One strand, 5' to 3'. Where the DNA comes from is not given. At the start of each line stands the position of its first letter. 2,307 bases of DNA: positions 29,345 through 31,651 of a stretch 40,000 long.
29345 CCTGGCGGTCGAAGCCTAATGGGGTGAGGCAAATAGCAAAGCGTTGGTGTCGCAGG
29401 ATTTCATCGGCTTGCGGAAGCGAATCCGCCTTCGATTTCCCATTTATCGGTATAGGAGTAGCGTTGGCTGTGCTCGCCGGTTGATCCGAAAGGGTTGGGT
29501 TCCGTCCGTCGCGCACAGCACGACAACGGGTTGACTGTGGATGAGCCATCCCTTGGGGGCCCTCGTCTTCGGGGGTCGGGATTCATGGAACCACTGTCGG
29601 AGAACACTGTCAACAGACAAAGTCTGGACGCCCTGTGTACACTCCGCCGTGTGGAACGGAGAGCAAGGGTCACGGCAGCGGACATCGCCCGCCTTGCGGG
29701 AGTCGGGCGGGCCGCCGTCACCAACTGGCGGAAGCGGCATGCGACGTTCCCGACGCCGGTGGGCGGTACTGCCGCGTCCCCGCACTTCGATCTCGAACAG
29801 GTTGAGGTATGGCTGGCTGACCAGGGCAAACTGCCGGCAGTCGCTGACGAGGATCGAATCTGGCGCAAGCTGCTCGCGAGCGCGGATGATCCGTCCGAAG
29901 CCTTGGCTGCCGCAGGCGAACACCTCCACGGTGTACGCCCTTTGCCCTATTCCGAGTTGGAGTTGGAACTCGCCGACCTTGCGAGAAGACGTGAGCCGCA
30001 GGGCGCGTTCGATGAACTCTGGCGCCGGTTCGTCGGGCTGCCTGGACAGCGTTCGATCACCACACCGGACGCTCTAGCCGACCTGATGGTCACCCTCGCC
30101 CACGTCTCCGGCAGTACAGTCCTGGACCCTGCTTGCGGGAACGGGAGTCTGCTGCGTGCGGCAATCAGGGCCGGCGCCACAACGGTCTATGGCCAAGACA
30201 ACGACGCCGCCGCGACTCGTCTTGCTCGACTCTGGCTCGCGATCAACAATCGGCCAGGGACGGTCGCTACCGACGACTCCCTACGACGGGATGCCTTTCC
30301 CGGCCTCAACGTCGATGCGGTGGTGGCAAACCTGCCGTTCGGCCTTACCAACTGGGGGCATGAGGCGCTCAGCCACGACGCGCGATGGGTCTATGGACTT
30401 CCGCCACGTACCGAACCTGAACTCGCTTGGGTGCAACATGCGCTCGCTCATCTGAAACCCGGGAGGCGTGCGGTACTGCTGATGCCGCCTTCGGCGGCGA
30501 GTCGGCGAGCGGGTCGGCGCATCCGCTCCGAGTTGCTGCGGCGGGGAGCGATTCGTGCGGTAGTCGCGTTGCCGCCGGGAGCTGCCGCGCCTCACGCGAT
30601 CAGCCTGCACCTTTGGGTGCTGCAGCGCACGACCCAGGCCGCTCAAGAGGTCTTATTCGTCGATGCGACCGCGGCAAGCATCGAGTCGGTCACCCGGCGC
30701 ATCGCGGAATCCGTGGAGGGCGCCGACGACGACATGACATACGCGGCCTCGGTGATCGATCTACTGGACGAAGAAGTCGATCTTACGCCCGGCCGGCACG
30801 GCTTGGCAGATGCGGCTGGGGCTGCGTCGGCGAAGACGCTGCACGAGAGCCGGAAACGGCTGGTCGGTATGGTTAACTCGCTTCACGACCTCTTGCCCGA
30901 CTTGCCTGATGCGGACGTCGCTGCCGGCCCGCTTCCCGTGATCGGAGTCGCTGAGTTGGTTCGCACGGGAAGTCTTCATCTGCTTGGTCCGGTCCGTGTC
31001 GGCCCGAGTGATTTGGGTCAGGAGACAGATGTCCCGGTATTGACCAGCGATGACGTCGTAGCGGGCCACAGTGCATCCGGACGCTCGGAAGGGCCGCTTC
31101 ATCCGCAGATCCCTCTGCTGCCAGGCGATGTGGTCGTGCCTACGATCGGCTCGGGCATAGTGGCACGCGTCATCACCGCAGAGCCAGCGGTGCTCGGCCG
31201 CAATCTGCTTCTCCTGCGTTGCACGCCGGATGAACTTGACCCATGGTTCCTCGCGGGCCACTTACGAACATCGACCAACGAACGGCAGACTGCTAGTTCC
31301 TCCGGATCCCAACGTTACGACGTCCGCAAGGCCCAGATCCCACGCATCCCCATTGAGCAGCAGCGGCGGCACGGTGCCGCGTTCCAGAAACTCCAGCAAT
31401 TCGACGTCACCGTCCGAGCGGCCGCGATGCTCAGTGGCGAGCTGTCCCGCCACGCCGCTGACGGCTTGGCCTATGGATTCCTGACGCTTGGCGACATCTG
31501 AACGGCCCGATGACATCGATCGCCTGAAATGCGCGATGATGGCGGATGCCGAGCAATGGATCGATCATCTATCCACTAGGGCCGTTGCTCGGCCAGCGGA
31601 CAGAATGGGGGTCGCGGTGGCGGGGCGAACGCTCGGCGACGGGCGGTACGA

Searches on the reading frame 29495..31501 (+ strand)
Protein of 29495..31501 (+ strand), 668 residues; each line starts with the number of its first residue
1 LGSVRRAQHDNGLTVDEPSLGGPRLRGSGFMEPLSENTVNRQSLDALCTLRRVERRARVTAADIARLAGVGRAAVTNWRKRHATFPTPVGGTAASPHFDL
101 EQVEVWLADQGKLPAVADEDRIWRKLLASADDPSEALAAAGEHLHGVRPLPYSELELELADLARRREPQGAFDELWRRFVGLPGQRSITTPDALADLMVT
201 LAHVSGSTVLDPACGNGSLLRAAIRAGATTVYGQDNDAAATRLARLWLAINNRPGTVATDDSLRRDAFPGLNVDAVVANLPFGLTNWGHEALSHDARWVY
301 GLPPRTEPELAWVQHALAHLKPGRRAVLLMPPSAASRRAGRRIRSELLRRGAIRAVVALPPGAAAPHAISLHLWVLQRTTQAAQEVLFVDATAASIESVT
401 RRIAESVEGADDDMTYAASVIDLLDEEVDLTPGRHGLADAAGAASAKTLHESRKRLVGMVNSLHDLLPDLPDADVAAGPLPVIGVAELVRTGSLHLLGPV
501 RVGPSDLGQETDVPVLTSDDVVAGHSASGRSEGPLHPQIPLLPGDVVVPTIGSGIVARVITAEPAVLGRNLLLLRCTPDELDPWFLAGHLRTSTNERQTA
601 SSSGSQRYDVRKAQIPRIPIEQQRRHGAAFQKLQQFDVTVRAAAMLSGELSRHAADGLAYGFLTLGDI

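Call 8: search_protein_families(library=padloc, proteins=[window:29495-31501:+], max_evalue=0.1)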
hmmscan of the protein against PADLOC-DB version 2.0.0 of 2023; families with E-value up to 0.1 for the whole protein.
window:29495-31501:+ (668 aa): 40 families (the best 25 are shown)
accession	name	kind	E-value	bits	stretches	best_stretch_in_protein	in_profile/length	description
PDLC03037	MTase_I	-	6.3e-95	317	3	127-393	122-395/751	Type I methyltransferase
PDLC04134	mad2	-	2.6e-26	90.5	1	169-393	251-461/492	mads_2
PDLC03019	MTase_I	-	2e-24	83.9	1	188-392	172-394/932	Type I methyltransferase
PDLC03027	MTase_I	-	5.8e-21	72.7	1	206-392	183-382/810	Type I methyltransferase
PDLC03022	MTase_I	-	4.6e-18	62.9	1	190-393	190-420/857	Type I methyltransferase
PDLC03032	MTase_I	-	3.5e-17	59.8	1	207-392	186-384/1001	Type I methyltransferase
PDLC03035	MTase_I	-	5.3e-16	56.3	1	189-405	178-415/653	Type I methyltransferase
PDLC03240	MTase_II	-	1.6e-15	54.9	1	189-392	187-403/511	Type II methyltransferase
PDLC03021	MTase_I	-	5.3e-11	40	1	190-400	168-398/491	Type I methyltransferase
PDLC03026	MTase_I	-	3e-10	37.8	1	240-363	217-340/487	Type I methyltransferase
PDLC03038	MTase_I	-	9.7e-10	34.9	1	153-363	137-365/896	Type I methyltransferase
PDLC03039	MTase_I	-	1.4e-08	31.4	1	201-415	185-412/708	Type I methyltransferase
PDLC03029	MTase_I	-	2e-07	27.9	1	207-394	208-421/661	Type I methyltransferase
PDLC03033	MTase_I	-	2.9e-07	27.8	1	194-393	214-434/541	Type I methyltransferase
PDLC04133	mad1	-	4.3e-06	24.9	1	57-109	4-53/60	mads_1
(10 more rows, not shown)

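Call 9: search_protein_families(library=pfam, proteins=[window:29495-31501:+], max_evalue=0.1)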
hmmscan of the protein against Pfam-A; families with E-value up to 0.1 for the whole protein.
window:29495-31501:+ (668 aa): 8 families
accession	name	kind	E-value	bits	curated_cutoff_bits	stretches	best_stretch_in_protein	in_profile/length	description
PF02384.22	N6_Mtase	-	1.2e-36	127.1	20.4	1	190-395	30-250/311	N-6 DNA Methylase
PF13649.12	Methyltransf_25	-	1e-05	26.6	27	1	209-286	1-78/97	Methyltransferase domain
PF06325.19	PrmA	-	3e-05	24.1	22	1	205-280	161-234/296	Ribosomal protein L11 methyltransferase (PrmA)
PF05175.20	MTS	-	0.00011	22.3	23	1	179-282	4-108/170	Methyltransferase small domain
PF13489.12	Methyltransf_23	-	0.00053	20.2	27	1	194-349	9-138/164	Methyltransferase domain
PF01170.24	UPF0020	-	0.0021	18.2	22.3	1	193-284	15-133/197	RMKL-like, methyltransferase domain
PF13847.12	Methyltransf_31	-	0.025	14.7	27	1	205-245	3-45/145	Methyltransferase domain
PF13384.12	HTH_23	-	0.059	13.7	24.6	0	49-82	10-41/50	Homeodomain-like domain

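Call 13: search_protein_families(library=ncbifam, proteins=[window:29495-31501:+], max_evalue=10)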
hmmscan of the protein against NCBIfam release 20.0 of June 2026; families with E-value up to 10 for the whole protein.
window:29495-31501:+ (668 aa): 12 families
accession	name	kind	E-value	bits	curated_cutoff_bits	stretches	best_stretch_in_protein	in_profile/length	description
TIGR00497.1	hsdM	equivalog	9.1e-09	34.5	242.75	1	190-394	204-433/515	type I restriction-modification system subunit M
NF047738.1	antiphage_MADS2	equivalog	4e-07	28.7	720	2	189-236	314-362/654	methylation-associated defense system DNA methyltransferase MAD2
TIGR01177.1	TIGR01177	hypoth_equivalog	5e-05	22.8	316.55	1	194-284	170-260/330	TIGR01177 family methyltransferase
TIGR00406.1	prmA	equivalog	0.00032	20.2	183.15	1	206-280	160-233/288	50S ribosomal protein L11 methyltransferase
NF050150.1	RiPP_MTase_ApyS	equivalog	0.0016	17.7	400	1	191-248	130-185/323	RiPP biosynthesis methyltransferase ApyS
NF043040.1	corrin_prot_MT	hypoth_equivalog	0.0022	17.5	180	1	194-282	30-120/216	corrinoid protein-associated methyltransferase CpaM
NF033398.1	rRNA_meth_EmtA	equivalog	0.0023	17.4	625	1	193-284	174-263/336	EmtA family 23S rRNA (guanine(2470)) methyltransferase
NF005474.0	PRK07074.1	equivalog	0.0027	17.4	361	1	376-453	20-98/259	SDR family oxidoreductase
NF040850.1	Trm14_Thcoccales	equivalog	0.02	13.8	480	1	193-284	205-298/365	tRNA (guanine(6)-N2)-methyltransferase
TIGR02081.1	metW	equivalog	0.14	11.7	189.5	1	205-234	13-42/194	methionine biosynthesis protein MetW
NF001785.0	PRK00517.2-2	equivalog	0.21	10.7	188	1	203-252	143-192/282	50S ribosomal protein L11 methyltransferase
NF047595.1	IS66_ISRel24_TnpA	equivalog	1.1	9.8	74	1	57-113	20-70/113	IS66-like element accessory protein TnpA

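Call 33: find_homologous_proteins(query=window:29495-31501:+, max_evalue=1e-20)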
Query window:29495-31501:+ (668 aa): 5692 proteins with E <= 1e-20 among 8000 candidates; the best 120 are listed.
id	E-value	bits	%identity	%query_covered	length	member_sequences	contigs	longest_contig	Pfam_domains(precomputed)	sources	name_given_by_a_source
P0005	0.0e+0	1353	100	92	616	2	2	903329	PF02384.23,PF13649.13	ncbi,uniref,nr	ncbi:N-6 DNA methylase [Asanoa ishikariensis]|uniref:N-6 DNA methylase n=1 Tax=Asanoa ishikariensis 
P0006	1.7e-248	845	69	85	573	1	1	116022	PF02384.23,PF13649.13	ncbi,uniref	ncbi:N-6 DNA methylase [Polymorphospora sp. NPDC050346]|uniref:N-6 DNA methylase n=1 Tax=Polymorphos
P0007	5.1e-247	840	64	91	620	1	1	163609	PF02384.23,PF13649.13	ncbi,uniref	ncbi:N-6 DNA methylase [Actinoplanes missouriensis]|uniref:N-6 DNA methylase n=1 Tax=Actinoplanes mi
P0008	1.7e-241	821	63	91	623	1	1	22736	PF13489.13,PF02384.23,PF13649.13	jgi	jgi:SAM-dependent methyltransferase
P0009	4.5e-239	813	62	95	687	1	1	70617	PF02384.23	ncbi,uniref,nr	ncbi:N-6 DNA methylase [Actinoplanes sp. KI2]|uniref:N-6 DNA methylase n=1 Tax=Actinoplanes sp. KI2 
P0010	2.8e-238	811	63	91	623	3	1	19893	PF13489.13,PF02384.23,PF13649.13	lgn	-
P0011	5.0e-237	807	63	91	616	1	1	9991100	PF02384.23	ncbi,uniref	ncbi:N-6 DNA methylase [Actinoplanes sp. CA-030573]|uniref:N-6 DNA methylase n=1 Tax=Actinoplanes sp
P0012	2.4e-236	804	62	92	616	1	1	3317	PF02384.23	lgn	-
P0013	7.0e-236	803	64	91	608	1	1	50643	PF06325.20,PF02384.23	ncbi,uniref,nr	ncbi:N-6 DNA methylase [Actinoplanes sp. TBRC 11911]|uniref:N-6 DNA methylase n=1 Tax=Actinoplanes s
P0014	9.7e-236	802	62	91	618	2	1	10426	PF13489.13,PF02384.23,PF13649.13,PF01170.25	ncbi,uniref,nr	ncbi:N-6 DNA methylase [Actinoplanes sp. ATCC 53533]|uniref:N-6 DNA methylase n=1 Tax=Actinoplanes s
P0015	3.0e-235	801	62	93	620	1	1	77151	PF02384.23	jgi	jgi:SAM-dependent methyltransferase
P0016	1.3e-234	799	62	91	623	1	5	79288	PF06325.20,PF02384.23,PF13649.13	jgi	jgi:SAM-dependent methyltransferase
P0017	9.5e-234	796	61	92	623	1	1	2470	PF05175.21,PF02384.23,PF13649.13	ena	-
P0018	4.4e-233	794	63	92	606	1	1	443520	PF05175.21,PF02384.23,PF13649.13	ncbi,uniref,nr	ncbi:N-6 DNA methylase [Actinoplanes bogorensis]|uniref:N-6 DNA methylase n=1 Tax=Paractinoplanes bo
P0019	9.2e-233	793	62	92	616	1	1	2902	PF02384.23,PF13649.13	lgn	-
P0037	2.9e-215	735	59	91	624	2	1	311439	PF05175.21,PF02384.23,PF13649.13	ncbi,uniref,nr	ncbi:N-6 DNA methylase [Actinoplanes sp. DH11]|uniref:N-6 DNA methylase n=1 Tax=Actinoplanes sp. DH1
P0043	5.9e-204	697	57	91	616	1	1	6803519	PF02384.23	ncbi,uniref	ncbi:N-6 DNA methylase [Micromonospora chersina]|uniref:HsdM family class I SAM-dependent methyltran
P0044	1.2e-202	693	56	91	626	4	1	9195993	PF02384.23,PF13649.13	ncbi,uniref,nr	ncbi:N-6 DNA methylase [Cryptosporangium arvum]|uniref:N-6 DNA methylase n=1 Tax=Cryptosporangium ar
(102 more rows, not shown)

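Call 35: find_encoding_contigs(protein=P0044, flank=8000, max_places=2)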
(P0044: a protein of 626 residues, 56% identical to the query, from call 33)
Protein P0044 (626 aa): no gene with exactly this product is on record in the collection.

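Call 36: find_encoding_contigs(protein=P0043, flank=8000, max_places=2)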
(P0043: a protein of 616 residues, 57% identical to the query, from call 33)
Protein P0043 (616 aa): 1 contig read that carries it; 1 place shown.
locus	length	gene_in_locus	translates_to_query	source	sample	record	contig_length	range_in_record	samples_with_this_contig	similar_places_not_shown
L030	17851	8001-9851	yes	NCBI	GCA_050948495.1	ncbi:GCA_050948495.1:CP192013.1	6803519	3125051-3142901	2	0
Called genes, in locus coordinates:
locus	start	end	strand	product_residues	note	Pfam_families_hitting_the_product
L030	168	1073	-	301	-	PF27111:Rv1352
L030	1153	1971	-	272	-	PF00075:RNase_H (weak)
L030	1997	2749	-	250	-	-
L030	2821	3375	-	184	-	PF16729:DUF5067 (weak), PF11611:DUF4352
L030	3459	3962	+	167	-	-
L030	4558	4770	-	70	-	-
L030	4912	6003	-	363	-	PF09126:NaeI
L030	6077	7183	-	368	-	PF00145:DNA_methylase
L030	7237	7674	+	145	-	PF03852:Vsr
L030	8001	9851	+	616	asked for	PF02384:N6_Mtase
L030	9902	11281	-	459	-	PF00069:Pkinase, PF01636:APH (faint), PF03109:ABC1 (faint), PF07714:PK_Tyr_Ser-Thr, PF13428:TPR_14 (faint), PF13424:TPR_12 (faint)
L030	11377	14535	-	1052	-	PF00069:Pkinase, PF07714:PK_Tyr_Ser-Thr, PF00580:UvrD-helicase, PF13245:AAA_19, PF13604:AAA_30 (faint), PF13361:UvrD_C, PF13538:UvrD_C_2 (faint)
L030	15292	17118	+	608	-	PF00580:UvrD-helicase, PF13245:AAA_19, PF00580:UvrD-helicase (weak), PF13361:UvrD_C, PF13538:UvrD_C_2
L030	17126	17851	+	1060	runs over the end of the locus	PF00271:Helicase_C (faint)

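Call 38: find_encoding_contigs(protein=P0007, flank=8000, max_places=2)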
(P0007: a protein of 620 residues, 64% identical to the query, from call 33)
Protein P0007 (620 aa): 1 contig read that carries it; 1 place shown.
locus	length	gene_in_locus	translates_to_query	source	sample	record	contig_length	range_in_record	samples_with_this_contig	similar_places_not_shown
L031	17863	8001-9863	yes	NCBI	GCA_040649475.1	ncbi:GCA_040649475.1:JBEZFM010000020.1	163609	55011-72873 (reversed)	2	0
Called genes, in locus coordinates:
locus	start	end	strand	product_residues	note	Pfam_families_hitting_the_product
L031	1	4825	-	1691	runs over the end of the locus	PF13086:AAA_11, PF13604:AAA_30 (weak), PF05127:NAT10_TcmA_helicase (faint), PF13245:AAA_19 (weak), PF13087:AAA_12 (weak), PF18741:MTES_1575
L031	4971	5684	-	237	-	PF12787:EcsC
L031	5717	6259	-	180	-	-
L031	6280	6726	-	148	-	-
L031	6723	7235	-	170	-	-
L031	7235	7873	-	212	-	PF16729:DUF5067 (weak), PF11611:DUF4352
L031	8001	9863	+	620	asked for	PF02384:N6_Mtase, PF13649:Methyltransf_25 (faint)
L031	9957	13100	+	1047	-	PF00176:SNF2-rel_dom, PF04851:ResIII (faint), PF00271:Helicase_C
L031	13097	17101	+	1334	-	PF02384:N6_Mtase (faint), PF07669:Eco57I, PF20473:MmeI_Mtase (weak), PF20466:MmeI_TRD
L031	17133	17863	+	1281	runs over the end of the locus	PF00271:Helicase_C (weak)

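Call 39: find_encoding_contigs(protein=P0037, flank=8000, max_places=2)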
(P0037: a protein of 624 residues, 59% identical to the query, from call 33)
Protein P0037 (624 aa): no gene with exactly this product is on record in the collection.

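Call 77: find_encoding_contigs(protein=P0006, flank=7000, max_places=1)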
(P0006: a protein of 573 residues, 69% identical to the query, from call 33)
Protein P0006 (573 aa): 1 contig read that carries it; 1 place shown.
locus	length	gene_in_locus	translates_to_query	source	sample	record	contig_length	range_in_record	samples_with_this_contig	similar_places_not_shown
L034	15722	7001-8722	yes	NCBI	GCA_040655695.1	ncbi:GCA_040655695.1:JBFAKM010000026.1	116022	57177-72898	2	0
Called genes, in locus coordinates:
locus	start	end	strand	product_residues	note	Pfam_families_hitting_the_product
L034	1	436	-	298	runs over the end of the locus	PF28110:DpdG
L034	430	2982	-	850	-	PF00270:DEAD, PF04851:ResIII (weak), PF00271:Helicase_C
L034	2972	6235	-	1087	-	PF00176:SNF2-rel_dom (faint), PF00271:Helicase_C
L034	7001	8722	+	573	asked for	PF02384:N6_Mtase, PF13649:Methyltransf_25 (faint)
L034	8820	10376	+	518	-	PF00069:Pkinase, PF01636:APH (faint), PF07714:PK_Tyr_Ser-Thr, PF13424:TPR_12 (faint)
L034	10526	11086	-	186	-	PF00702:Hydrolase (weak), PF13419:HAD_2 (faint)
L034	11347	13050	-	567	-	PF00005:ABC_tran, PF02463:SMC_N (faint), PF13191:AAA_16 (faint), PF13476:AAA_23 (faint), PF13555:AAA_29 (faint), PF25199:nSTAND_NTPase5 (faint), PF05729:NACHT (faint), PF00005:ABC_tran, +3 more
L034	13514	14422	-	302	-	PF01636:APH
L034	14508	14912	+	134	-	-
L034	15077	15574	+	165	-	PF14317:YcxB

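Call 78: find_encoding_contigs(protein=P0011, flank=7000, max_places=1)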
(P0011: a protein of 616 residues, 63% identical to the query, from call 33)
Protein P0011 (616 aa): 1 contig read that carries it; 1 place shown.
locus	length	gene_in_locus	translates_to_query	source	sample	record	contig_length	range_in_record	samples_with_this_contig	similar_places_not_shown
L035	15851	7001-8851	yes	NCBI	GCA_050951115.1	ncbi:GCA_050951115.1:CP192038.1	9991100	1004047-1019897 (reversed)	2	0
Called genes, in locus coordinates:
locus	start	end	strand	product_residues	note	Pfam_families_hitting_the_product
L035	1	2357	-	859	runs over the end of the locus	PF13111:pPIWI_RE_X, PF18157:MID_pPIWI_RE, PF13032:RNaseH_pPIWI_RE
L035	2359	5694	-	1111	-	PF18155:pPIWI_RE_Z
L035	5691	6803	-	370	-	PF18156:pPIWI_RE_Y, PF18154:pPIWI_RE_REase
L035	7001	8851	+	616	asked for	PF02384:N6_Mtase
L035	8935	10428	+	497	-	PF00176:SNF2-rel_dom, PF04851:ResIII (faint)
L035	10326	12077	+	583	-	PF00271:Helicase_C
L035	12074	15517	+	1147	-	PF20473:MmeI_Mtase (faint), PF07669:Eco57I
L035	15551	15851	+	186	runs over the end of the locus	-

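Call 79: find_encoding_contigs(protein=P0018, flank=7000, max_places=1)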
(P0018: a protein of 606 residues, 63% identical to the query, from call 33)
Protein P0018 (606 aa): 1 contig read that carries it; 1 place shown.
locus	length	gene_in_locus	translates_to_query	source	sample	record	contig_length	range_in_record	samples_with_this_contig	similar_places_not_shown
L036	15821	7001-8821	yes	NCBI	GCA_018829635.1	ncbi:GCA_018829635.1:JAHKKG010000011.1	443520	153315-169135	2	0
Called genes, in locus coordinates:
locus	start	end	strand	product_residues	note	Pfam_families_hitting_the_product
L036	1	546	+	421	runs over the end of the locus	-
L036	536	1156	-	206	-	-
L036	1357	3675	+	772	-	PF02861:Clp_N, PF00004:AAA, PF17871:AAA_lid_9, PF02151:UVR, PF00004:AAA, PF07724:AAA_2, PF07728:AAA_5, PF10431:ClpB_D2-small, +5 more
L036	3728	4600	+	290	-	PF01734:Patatin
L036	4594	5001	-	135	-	-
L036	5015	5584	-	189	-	-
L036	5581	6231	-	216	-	PF11611:DUF4352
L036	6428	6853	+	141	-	PF27167:HTH_GRAD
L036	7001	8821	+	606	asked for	PF02384:N6_Mtase, PF05175:MTS (faint), PF13649:Methyltransf_25 (faint)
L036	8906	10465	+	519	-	PF00069:Pkinase, PF01636:APH (faint), PF07714:PK_Tyr_Ser-Thr, PF03109:ABC1 (weak), PF13424:TPR_12 (faint)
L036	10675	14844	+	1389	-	PF08378:NERD, PF00069:Pkinase (weak), PF07714:PK_Tyr_Ser-Thr (weak), PF00069:Pkinase, PF07714:PK_Tyr_Ser-Thr (weak)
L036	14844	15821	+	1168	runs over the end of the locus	PF20473:MmeI_Mtase, PF07669:Eco57I, PF22654:DUF7008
